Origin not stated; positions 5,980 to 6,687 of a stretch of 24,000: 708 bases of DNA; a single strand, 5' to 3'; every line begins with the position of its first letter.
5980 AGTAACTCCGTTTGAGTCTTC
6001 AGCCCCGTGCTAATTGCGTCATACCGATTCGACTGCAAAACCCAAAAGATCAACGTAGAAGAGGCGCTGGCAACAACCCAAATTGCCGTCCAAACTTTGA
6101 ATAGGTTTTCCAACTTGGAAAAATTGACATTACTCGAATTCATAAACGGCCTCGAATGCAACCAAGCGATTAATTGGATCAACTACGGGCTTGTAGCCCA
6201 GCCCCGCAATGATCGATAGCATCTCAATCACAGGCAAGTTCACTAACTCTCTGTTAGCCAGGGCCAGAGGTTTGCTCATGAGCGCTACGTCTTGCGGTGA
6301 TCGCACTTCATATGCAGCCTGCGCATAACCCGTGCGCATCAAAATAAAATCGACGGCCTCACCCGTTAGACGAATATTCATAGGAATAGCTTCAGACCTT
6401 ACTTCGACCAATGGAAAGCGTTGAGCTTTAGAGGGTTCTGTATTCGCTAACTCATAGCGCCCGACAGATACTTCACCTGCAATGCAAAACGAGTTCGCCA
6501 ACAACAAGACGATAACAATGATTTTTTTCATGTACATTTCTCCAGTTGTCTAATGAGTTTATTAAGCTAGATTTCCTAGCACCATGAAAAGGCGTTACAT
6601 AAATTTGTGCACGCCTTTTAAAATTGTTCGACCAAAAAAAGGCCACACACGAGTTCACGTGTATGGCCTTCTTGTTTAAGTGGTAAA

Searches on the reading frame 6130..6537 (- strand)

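Call 16: search_protein_families(library=pfam, proteins=[window:6130-6537:-], max_evalue=0.01)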
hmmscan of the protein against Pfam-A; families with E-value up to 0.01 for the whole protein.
window:6130-6537:- (135 aa): 0 families

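Call 63: search_protein_families(library=ncbifam, proteins=[window:6130-6537:-], max_evalue=0.001)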
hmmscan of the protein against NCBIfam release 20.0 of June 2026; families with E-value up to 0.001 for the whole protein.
window:6130-6537:- (135 aa): 1 family
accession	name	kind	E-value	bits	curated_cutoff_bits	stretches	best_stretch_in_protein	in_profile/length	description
TIGR03748.1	conj_PilL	equivalog_domain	8.9e-15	54.7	64.15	1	23-128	1-105/105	PFGI-1 class ICE element type IV pilus protein PilL2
